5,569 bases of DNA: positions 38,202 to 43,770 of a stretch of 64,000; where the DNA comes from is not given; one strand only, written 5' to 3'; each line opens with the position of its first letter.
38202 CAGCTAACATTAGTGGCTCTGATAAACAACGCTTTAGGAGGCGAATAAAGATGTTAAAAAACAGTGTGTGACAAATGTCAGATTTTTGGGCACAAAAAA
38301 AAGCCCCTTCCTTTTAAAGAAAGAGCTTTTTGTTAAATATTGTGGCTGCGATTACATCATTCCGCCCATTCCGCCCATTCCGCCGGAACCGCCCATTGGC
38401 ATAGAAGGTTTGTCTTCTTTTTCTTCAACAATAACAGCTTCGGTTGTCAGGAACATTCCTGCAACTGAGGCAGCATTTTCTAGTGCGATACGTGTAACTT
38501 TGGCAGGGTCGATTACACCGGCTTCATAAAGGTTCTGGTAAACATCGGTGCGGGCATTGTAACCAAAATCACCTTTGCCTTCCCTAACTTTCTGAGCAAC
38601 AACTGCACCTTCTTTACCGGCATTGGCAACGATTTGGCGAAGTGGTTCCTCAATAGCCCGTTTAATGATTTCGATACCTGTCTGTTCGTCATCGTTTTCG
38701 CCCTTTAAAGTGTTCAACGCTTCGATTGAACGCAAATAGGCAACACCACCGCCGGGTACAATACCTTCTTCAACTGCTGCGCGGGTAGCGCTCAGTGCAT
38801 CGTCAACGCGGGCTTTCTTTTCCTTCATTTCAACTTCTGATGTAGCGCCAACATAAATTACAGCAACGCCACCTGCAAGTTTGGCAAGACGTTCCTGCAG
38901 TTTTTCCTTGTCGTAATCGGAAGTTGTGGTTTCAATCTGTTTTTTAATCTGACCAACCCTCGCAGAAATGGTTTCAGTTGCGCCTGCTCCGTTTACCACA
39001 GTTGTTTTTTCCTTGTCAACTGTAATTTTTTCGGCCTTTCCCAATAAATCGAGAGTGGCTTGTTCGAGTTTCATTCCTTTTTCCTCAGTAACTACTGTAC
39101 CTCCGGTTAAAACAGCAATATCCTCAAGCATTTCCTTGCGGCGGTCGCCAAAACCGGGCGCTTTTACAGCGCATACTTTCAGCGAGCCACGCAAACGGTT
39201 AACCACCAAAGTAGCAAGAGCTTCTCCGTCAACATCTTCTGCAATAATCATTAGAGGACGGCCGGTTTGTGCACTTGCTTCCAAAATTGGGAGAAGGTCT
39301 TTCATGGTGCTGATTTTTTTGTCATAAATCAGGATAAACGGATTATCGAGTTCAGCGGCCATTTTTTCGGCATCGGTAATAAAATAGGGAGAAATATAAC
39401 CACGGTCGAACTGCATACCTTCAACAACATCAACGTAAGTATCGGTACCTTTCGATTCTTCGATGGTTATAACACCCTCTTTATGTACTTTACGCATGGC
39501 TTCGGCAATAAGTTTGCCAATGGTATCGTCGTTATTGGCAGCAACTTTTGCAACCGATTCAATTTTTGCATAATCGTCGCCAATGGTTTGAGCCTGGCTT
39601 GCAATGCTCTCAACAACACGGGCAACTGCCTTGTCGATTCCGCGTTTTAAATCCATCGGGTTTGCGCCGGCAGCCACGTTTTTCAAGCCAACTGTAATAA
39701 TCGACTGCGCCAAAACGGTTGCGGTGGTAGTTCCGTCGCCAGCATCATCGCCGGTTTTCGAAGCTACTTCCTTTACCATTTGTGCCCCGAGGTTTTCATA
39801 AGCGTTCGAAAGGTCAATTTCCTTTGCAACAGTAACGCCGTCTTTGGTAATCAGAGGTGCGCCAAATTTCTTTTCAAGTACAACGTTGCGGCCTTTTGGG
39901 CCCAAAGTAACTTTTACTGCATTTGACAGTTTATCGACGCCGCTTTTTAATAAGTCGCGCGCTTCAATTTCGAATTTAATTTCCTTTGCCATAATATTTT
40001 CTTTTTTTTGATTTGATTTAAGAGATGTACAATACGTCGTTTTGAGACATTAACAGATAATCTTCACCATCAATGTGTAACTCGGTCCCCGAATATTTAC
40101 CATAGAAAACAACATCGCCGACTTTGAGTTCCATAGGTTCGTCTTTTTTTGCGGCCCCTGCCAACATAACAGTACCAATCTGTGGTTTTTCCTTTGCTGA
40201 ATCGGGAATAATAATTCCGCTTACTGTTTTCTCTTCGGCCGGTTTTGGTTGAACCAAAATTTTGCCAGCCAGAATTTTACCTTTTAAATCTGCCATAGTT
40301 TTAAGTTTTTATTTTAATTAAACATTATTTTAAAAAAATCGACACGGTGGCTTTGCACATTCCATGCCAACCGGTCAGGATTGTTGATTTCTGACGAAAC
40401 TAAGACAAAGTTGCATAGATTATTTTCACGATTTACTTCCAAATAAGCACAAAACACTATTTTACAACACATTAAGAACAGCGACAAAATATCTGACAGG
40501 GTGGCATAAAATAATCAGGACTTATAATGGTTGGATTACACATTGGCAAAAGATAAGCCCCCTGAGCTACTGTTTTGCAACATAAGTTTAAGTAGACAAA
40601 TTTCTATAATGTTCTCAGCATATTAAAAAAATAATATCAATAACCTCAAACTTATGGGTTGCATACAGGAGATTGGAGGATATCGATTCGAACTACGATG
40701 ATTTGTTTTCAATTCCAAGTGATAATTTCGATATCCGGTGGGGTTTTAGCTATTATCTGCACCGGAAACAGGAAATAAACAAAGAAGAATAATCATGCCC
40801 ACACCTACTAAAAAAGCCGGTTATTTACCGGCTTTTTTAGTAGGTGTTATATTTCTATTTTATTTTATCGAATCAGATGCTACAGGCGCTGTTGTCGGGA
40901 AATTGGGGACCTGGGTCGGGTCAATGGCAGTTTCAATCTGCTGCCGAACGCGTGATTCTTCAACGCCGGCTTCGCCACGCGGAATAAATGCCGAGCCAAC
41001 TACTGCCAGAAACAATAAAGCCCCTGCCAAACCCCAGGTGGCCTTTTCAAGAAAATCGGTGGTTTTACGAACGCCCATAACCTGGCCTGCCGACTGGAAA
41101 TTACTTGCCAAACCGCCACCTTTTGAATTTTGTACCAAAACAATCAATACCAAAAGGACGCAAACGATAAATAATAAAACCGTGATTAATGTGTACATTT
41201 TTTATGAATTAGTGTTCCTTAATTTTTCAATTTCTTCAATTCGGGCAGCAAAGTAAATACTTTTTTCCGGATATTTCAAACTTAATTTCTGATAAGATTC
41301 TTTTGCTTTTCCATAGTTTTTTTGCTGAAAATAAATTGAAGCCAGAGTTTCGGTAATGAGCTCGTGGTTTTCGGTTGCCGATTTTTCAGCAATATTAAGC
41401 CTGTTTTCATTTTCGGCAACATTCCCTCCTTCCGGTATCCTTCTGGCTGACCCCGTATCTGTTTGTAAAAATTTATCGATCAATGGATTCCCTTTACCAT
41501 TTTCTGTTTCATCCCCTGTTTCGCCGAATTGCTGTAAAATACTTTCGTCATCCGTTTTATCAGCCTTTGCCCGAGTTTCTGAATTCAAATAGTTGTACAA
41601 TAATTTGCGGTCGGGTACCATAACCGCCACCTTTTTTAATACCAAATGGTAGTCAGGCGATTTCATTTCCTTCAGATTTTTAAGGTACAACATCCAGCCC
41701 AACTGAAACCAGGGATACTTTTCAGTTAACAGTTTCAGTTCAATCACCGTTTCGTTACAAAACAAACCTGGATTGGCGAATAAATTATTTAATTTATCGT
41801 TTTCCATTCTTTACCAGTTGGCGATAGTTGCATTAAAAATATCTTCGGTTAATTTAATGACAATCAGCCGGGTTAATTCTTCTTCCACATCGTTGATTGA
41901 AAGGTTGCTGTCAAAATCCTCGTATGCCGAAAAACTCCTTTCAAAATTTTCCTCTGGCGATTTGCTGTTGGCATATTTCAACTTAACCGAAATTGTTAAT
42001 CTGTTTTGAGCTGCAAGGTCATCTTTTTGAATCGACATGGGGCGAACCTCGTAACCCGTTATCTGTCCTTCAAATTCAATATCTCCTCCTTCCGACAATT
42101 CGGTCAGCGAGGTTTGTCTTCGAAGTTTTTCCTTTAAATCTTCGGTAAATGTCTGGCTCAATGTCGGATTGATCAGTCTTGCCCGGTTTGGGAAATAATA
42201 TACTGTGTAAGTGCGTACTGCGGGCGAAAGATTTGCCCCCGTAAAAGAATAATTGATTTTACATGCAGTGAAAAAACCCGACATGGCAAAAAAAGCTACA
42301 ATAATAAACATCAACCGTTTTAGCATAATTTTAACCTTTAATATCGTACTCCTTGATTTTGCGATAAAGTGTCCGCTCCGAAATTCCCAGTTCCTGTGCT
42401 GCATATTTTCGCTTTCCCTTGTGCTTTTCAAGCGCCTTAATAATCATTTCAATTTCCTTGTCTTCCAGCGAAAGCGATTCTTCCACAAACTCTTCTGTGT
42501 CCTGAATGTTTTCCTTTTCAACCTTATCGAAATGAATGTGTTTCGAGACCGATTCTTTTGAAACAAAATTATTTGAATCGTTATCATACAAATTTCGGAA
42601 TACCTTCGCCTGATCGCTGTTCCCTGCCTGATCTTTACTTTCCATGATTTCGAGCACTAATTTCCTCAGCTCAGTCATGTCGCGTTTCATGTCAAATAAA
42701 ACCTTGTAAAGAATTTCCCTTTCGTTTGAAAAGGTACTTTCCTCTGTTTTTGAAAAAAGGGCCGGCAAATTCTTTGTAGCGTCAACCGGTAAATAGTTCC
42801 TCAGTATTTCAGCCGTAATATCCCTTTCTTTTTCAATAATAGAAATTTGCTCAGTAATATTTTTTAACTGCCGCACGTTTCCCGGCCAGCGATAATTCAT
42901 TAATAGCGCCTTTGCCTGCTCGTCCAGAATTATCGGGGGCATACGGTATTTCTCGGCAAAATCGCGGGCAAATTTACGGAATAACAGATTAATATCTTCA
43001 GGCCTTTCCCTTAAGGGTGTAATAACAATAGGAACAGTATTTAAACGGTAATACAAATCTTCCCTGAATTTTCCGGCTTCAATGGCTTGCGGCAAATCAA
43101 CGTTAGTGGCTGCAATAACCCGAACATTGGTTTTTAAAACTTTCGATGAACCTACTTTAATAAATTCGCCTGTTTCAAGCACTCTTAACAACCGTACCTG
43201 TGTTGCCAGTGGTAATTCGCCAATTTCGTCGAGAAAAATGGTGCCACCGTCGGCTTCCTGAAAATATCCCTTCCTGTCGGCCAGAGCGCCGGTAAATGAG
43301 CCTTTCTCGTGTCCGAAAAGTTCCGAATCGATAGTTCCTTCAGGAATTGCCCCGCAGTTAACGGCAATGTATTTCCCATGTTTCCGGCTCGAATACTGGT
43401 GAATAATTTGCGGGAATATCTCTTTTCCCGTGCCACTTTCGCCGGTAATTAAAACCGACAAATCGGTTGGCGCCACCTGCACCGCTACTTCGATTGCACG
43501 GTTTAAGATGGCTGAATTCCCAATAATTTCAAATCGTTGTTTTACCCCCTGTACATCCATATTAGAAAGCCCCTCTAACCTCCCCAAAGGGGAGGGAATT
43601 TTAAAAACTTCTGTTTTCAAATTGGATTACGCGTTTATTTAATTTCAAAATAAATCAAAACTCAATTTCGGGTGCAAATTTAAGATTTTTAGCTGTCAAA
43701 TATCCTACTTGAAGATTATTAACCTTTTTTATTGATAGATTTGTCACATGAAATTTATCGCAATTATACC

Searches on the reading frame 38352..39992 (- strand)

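Call 18: search_protein_families(library=pfam, proteins=[window:38352-39992:-], max_evalue=0.001)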
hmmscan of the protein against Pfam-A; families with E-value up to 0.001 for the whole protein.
window:38352-39992:- (546 aa): 1 family
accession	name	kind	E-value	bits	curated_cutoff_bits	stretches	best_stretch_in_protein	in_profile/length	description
PF00118.29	Cpn60_TCP1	-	2.1e-75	254.7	34.3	1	22-524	1-489/490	TCP-1/cpn60 chaperonin family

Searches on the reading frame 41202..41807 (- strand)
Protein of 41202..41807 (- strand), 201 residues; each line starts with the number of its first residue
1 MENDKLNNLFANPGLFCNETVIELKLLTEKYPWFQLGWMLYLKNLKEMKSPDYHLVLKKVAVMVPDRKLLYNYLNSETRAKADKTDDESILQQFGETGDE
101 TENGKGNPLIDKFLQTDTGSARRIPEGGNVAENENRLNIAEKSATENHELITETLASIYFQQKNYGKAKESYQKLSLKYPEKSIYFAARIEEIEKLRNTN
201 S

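Call 18: search_protein_families(library=pfam, proteins=[window:41202-41807:-], max_evalue=0.001)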
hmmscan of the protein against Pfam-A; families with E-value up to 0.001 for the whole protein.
window:41202-41807:- (201 aa): 1 family
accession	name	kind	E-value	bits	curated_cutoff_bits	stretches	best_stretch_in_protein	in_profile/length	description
PF07719.23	TPR_2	-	0.0004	20.7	27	0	154-180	6-32/34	Tetratricopeptide repeat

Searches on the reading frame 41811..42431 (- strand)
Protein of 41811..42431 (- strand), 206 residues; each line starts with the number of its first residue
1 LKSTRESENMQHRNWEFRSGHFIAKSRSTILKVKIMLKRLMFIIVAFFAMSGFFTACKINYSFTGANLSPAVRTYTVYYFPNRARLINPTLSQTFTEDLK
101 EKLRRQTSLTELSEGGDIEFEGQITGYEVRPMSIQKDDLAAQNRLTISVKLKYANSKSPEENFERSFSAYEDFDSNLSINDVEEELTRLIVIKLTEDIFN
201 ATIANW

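Call 18: search_protein_families(library=pfam, proteins=[window:41811-42431:-], max_evalue=0.001)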
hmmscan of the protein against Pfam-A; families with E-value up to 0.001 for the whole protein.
window:41811-42431:- (206 aa): 1 family
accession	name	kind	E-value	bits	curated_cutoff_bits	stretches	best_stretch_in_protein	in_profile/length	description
PF04390.17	LptE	-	8.4e-15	55.9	23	1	73-201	2-117/118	Lipopolysaccharide-assembly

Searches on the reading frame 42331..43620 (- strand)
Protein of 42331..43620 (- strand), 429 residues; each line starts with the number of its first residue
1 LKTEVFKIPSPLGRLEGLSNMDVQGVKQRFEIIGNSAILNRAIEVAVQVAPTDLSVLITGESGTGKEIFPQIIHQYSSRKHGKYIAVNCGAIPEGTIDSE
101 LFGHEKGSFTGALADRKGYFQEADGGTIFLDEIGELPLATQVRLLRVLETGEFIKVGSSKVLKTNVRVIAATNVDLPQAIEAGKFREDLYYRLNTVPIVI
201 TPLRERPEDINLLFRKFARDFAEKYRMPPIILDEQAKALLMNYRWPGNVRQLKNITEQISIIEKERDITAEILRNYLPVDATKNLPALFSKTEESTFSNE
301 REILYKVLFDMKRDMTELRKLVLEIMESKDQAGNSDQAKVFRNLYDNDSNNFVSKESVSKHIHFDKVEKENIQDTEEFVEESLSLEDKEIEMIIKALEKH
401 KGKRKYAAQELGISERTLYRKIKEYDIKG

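Call 18: search_protein_families(library=pfam, proteins=[window:42331-43620:-], max_evalue=0.001)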
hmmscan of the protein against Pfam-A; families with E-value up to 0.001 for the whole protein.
window:42331-43620:- (429 aa): 8 families
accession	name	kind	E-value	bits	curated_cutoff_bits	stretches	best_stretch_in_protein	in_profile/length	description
PF00158.32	Sigma54_activat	-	8.3e-69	231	20.2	1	32-198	1-167/168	Sigma-54 interaction domain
PF25601.1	AAA_lid_14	-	2.2e-21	75.9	27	1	204-278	1-75/87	AAA+ ATPase lid domain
PF14532.12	Sigma54_activ_2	-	2.4e-16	60.6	25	1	34-203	2-138/138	Sigma-54 interaction domain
PF02954.25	HTH_8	-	1.1e-13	51.1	22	1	385-425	2-42/42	Bacterial regulatory protein, Fis family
PF18024.7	HTH_50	-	5.7e-07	29.6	27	1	386-427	9-49/50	Helix-turn-helix domain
PF07728.20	AAA_5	-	3.8e-05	24.1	22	1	56-173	2-122/139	AAA domain (dynein-related subfamily)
PF07724.20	AAA_2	-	0.00017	22.1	27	1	55-182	5-133/166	AAA domain (Cdc48 subfamily)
PF13518.12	HTH_28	-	0.00026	21.4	25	1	393-429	5-40/52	Helix-turn-helix domain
